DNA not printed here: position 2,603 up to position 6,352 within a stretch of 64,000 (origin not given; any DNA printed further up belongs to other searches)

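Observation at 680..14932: Seven-gene, 14-kb cluster of giant secreted glycan-enzyme-like proteins with no canonical catalytic family: candidate undescribed polysaccharide-processing locus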

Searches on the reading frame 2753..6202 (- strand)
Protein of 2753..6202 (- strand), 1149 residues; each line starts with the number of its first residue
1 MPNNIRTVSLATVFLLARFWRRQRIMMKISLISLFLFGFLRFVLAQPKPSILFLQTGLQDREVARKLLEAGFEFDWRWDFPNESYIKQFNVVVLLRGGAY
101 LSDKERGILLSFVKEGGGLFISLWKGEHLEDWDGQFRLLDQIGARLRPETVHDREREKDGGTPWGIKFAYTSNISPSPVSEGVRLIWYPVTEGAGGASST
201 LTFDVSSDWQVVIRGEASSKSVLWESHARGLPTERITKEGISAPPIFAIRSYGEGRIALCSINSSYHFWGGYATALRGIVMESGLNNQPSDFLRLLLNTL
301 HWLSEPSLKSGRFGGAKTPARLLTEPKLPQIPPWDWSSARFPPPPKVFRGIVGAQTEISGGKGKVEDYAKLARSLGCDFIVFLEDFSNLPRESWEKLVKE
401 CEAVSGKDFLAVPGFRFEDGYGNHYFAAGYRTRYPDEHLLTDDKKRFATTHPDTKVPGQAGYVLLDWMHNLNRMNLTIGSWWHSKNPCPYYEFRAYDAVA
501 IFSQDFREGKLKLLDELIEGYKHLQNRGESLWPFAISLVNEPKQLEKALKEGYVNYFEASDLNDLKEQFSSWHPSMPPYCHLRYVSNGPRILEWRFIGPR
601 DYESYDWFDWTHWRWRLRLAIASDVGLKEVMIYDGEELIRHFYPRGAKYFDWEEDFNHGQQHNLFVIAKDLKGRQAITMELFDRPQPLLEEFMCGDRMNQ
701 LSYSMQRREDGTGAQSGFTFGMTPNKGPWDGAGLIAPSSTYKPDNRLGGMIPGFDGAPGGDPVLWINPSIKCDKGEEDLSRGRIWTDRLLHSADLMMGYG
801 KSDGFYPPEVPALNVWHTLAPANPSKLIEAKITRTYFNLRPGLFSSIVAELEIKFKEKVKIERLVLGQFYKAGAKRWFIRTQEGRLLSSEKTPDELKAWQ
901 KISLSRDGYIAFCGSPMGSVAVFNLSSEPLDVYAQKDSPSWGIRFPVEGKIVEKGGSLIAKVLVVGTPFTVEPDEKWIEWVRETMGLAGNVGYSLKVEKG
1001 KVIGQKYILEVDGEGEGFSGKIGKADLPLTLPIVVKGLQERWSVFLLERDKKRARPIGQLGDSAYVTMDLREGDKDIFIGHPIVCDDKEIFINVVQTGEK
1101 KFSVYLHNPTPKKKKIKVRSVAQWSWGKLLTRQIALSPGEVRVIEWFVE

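Call 6: search_protein_families(library=pfam, proteins=[window:2753-6202:-], max_evalue=0.1)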
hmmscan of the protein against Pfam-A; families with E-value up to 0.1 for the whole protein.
window:2753-6202:- (1149 aa): 0 families

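Call 7: search_protein_families(library=ncbifam, proteins=[window:2753-6202:-], max_evalue=0.1)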
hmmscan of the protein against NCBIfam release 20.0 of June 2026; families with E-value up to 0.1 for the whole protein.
window:2753-6202:- (1149 aa): 0 families

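Call 13: search_solved_structures(query=window:2753-6202:-, max_evalue=1)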
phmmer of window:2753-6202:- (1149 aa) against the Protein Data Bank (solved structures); distinct sequences matched with E-value up to 1: 3.
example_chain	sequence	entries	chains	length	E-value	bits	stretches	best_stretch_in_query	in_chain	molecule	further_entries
3sky_A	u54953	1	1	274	0.39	11.3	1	951-1066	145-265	Copper-exporting P-type ATPase B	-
3skx_A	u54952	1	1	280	0.65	10.6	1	951-1065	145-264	Copper-exporting P-type ATPase B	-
6mto_T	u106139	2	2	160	0.95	10.1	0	606-646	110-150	VRC42 epitope T117-F scaffold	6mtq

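Call 19: find_homologous_proteins(query=window:2753-6202:-)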
Query window:2753-6202:- (1149 aa): 33 proteins with E <= 0.001 among 8000 candidates.
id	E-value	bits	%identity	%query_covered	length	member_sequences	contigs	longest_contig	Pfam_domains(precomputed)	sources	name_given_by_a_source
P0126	0.0e+0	2438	89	99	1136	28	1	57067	-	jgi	jgi:hypothetical protein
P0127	0.0e+0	2177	81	97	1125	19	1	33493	-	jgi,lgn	jgi:hypothetical protein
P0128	0.0e+0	2165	79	97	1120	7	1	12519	-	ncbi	ncbi:MAG: hypothetical protein ACPLPS_04645 [bacterium]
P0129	0.0e+0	2022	74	98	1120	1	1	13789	-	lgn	-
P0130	0.0e+0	2017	75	98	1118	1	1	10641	-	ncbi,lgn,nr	ncbi:hypothetical protein H5T87_09865 [bacterium]|nr:hypothetical protein [bacterium]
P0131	0.0e+0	1999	74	97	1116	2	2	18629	-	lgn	-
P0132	0.0e+0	1680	63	97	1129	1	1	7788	-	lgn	-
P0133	0.0e+0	1654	62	96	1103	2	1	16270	-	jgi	-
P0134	0.0e+0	1567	59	96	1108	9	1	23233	-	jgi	-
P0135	0.0e+0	1554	59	96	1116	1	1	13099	-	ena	-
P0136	0.0e+0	1115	47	96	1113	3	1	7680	PF14258.13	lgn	-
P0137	9.7e-205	701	36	96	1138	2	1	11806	-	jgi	-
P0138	1.4e-155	538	33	93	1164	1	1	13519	-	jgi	jgi:hypothetical protein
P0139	7.7e-150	519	32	94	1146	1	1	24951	-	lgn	-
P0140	1.8e-110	388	28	96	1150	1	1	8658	-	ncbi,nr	ncbi:MAG: hypothetical protein KKD33_03110 [Verrucomicrobia bacterium]|nr:hypothetical protein [Verr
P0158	6.6e-33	132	24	57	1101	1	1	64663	PF02811.27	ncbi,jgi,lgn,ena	jgi:hypothetical protein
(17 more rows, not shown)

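Call 26: search_protein_families(library=pfam, alignment_id=A2, max_evalue=0.01)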
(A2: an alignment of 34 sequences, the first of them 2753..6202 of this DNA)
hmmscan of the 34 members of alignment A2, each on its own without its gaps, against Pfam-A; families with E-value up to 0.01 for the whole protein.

A. member 1, window:2753-6202:- (1149 aa): 0 families

B. families by the number of members that match (of 34 scanned): 6 families
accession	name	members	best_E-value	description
PF06283.17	ThuA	2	0.00094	Trehalose utilisation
PF09822.16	ABC_transp_aux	2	0.0015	ABC-type uncharacterized transport system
PF02811.25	PHP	1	2.9e-07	PHP domain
PF14258.12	DUF4350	1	2.6e-06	Domain of unknown function (DUF4350)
PF11210.13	DUF2996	1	0.0051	Protein of unknown function (DUF2996)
PF03345.20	OST48_N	1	0.0069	OST48, N-terminal domain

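Call 41: search_solved_structures(query=A2, max_evalue=1, show_alignments=2)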
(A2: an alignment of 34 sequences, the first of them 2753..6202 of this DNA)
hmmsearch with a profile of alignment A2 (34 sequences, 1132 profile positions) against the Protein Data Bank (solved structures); distinct sequences matched with E-value up to 1: 13.
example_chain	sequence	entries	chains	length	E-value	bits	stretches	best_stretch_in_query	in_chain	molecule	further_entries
2gk3_A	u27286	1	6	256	1.8e-05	25.9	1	44-113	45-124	putative cytoplasmic protein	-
6yqx_A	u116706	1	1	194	0.00084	20.3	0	92-136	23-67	de novo designed TIM barrel DeNovoTIM13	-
6z2i_A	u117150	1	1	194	0.0011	19.9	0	90-136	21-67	de novo designed TIM barrel DeNovoTIM6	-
5fmr_A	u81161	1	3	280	0.0014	19.6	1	61-147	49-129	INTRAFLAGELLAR TRANSPORT PROTEIN COMPONENT IFT52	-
4jqs_A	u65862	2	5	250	0.0017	19.3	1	46-110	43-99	hypothetical protein | Uncharacterized protein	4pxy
7p12_A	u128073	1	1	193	0.0021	19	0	94-135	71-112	DeNovoTIM13-SB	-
8bd7_B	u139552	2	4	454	0.0034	18.3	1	62-146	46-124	Osm-6-like protein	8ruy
6wvs_A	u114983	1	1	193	0.0036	18.2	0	94-135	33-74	DeNovoTIM15 hyperstable de novo TIM barrel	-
3soz_A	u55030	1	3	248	0.0093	16.8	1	39-113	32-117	Cytoplasmic Protein STM1381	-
9j9a_A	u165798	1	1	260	0.022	15.6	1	879-920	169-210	Serine protease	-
5fms_A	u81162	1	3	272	0.18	12.6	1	90-141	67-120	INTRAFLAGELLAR TRANSPORT PROTEIN 52 HOMOLOG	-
4e5v_A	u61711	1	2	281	0.27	12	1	26-124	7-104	Putative thua-like protein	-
8jzc_A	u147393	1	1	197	0.43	11.3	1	937-1052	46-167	Nitrate reductase molybdenum cofactor assembly chaperone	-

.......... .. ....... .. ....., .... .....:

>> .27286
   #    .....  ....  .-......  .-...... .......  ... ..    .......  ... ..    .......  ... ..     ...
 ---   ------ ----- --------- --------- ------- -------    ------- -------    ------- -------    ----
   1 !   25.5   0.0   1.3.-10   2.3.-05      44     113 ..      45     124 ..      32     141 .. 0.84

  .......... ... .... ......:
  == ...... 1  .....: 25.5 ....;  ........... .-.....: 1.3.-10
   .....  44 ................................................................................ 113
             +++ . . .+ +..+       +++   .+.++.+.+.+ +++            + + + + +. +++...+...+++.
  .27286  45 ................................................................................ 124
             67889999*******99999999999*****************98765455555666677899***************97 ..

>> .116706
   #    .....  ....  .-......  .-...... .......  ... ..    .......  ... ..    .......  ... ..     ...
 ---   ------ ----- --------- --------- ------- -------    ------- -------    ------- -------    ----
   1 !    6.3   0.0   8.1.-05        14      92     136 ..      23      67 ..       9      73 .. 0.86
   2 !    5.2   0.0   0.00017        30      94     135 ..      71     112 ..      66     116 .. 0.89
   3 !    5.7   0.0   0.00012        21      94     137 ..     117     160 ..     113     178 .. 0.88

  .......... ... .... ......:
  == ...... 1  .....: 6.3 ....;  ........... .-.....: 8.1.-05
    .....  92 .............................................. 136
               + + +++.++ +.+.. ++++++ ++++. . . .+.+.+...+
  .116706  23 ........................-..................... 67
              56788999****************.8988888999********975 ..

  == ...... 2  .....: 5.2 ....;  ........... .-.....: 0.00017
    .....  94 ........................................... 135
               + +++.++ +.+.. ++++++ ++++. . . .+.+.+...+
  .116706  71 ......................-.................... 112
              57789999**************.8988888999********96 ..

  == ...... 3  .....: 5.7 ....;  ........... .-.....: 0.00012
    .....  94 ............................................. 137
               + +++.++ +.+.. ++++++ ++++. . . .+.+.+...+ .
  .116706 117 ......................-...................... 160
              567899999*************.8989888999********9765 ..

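Call 50: find_encoding_contigs(protein=P0126, flank=10000, max_places=1)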
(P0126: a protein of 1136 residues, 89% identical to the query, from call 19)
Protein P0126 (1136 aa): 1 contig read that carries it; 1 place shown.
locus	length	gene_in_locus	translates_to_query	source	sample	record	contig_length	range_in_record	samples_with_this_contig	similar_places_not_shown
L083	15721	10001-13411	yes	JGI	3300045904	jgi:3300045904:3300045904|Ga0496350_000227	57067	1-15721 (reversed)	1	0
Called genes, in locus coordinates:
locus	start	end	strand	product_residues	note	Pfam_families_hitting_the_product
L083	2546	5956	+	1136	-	PF19543:GH123_N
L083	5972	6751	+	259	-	-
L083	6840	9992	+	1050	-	-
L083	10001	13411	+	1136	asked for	-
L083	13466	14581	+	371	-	PF13859:BNR_3, PF24316:Tli3 (faint), PF02012:BNR (faint), PF13088:BNR_2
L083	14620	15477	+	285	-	PF13527:Acetyltransf_9 (weak), PF00583:Acetyltransf_1, PF13508:Acetyltransf_7, PF13673:Acetyltransf_10, PF14542:Acetyltransf_CG (weak)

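Call 51: find_encoding_contigs(protein=P0127, flank=10000, max_places=1)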
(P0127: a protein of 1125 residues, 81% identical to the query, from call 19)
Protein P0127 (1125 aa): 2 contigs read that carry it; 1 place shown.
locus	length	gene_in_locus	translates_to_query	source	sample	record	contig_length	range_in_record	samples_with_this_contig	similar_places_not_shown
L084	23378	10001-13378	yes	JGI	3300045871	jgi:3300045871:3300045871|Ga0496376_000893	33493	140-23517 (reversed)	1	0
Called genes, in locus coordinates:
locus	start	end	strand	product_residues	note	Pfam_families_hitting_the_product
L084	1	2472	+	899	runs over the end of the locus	PF01055:Glyco_hydro_31_2nd, PF21365:Glyco_hydro_31_3rd, PF17137:DUF5110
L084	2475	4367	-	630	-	PF20581:DUF6785, PF20580:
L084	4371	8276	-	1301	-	PF05580:Peptidase_S55, PF17957:Big_7 (faint)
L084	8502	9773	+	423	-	-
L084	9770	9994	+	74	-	-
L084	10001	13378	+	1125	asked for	-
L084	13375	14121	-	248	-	PF11967:RecO_N, PF02565:RecO_C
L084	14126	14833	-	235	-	PF01791:DeoC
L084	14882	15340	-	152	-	PF00358:PTS_EIIA_1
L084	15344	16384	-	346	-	PF03417:AAT (weak)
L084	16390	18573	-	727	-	PF00890:FAD_binding_2 (weak), PF12831:FAD_oxidored, PF13450:NAD_binding_8 (weak)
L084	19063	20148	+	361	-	PF13859:BNR_3 (weak), PF02012:BNR (faint), PF13088:BNR_2, PF15902:Sortilin-Vps10 (faint), PF24316:Tli3 (faint)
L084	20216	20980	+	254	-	PF01261:AP_endonuc_2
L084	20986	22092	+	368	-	PF01408:GFO_IDH_MocA, PF02894:GFO_IDH_MocA_C, PF22725:GFO_IDH_MocA_C3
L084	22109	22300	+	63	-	PF01361:Tautomerase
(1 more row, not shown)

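Call 52: find_encoding_contigs(protein=P0134, flank=10000, max_places=1)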
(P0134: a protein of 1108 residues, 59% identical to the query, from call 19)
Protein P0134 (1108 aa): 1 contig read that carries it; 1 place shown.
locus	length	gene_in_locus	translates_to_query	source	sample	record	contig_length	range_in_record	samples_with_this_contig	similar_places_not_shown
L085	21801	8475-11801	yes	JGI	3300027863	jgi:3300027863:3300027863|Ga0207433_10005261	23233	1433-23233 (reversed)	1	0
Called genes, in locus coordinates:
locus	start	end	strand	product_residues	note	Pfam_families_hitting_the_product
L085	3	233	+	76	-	?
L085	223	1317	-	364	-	PF01208:URO-D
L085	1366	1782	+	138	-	-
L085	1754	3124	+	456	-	PF00860:Xan_ur_permease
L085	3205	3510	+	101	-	-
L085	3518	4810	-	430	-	PF03447:NAD_binding_3, PF00742:Homoserine_dh, PF01842:ACT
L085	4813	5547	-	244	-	-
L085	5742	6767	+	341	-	PF00356:LacI, PF00532:Peripla_BP_1, PF13377:Peripla_BP_3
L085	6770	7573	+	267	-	PF07963:N_methyl, PF07596:SBP_bac_10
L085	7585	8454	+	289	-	PF07963:N_methyl, PF07596:SBP_bac_10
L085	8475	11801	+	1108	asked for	-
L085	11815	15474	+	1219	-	PF07953:Toxin_R_bind_N, PF13385:Laminin_G_3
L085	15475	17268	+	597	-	-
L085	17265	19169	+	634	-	PF07090:GATase1_like (weak)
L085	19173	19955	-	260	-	PF00290:Trp_syntA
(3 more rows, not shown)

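Call 61: search_protein_representatives(alignment_id=A2)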
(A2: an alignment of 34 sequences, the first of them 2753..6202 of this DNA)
Query: 34 sequences, 1132 profile positions. Proteins with E-value up to 0.001 (for the whole library): 2257; up to 1e-10: 1351; up to 1e-30: 796. The best 150 are listed.
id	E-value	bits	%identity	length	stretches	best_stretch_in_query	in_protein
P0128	0.0e+00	1605.3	-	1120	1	1-1130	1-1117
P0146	0.0e+00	1210.9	-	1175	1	4-1129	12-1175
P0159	0.0e+00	1195.8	-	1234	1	6-1129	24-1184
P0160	0.0e+00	1151.8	-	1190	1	21-1128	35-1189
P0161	0.0e+00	1148.5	-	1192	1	10-1129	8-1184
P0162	0.0e+00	1138.9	-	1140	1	5-1129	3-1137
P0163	0.0e+00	1137.1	-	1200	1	7-1129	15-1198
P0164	0.0e+00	1129.4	-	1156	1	14-1129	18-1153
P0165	0.0e+00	1128.4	-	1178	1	6-1130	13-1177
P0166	0.0e+00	1095.9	-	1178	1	9-1128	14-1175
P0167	0.0e+00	1092.1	-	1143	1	10-1130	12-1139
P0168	0.0e+00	1090.7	-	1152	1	1-1129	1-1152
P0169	0.0e+00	1084.5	-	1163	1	4-1129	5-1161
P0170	0.0e+00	1069.8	-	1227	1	7-1128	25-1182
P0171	0.0e+00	1060.3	-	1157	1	21-1128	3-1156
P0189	5.0e-283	958.3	-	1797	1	17-1129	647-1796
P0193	5.1e-279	945.0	-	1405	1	21-1125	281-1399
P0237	1.4e-230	784.6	-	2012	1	23-918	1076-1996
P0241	2.5e-219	747.3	-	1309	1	21-1129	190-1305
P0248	6.3e-211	719.5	-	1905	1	18-1129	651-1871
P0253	5.8e-202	689.8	-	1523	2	166-1128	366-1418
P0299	1.0e-178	612.8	-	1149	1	5-1130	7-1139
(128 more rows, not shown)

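Call 62: search_protein_families(library=pfam, proteins=[P0189, P0237, P0248, P0193, P0253, P0241], max_evalue=0.001)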
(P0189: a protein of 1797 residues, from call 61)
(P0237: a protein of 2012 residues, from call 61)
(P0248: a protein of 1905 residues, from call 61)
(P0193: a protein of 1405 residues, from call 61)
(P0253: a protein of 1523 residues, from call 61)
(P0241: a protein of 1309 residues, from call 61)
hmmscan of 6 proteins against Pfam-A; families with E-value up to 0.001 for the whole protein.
P0189 (1797 aa): 0 families

P0237 (2012 aa): 3 families
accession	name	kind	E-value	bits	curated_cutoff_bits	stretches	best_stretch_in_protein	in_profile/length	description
PF02449.21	Glyco_hydro_42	-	3.8e-05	23.7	21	1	401-474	133-211/376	Beta-galactosidase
PF01373.23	Glyco_hydro_14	-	0.00045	19.7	27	1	395-475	162-245/402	Glycosyl hydrolase family 14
PF08532.16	Glyco_hydro_42M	-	0.00059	19.8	25.8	0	696-841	54-186/207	Beta-galactosidase trimerisation domain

P0248 (1905 aa): 0 families

P0193 (1405 aa): 0 families

P0253 (1523 aa): 0 families

P0241 (1309 aa): 0 families
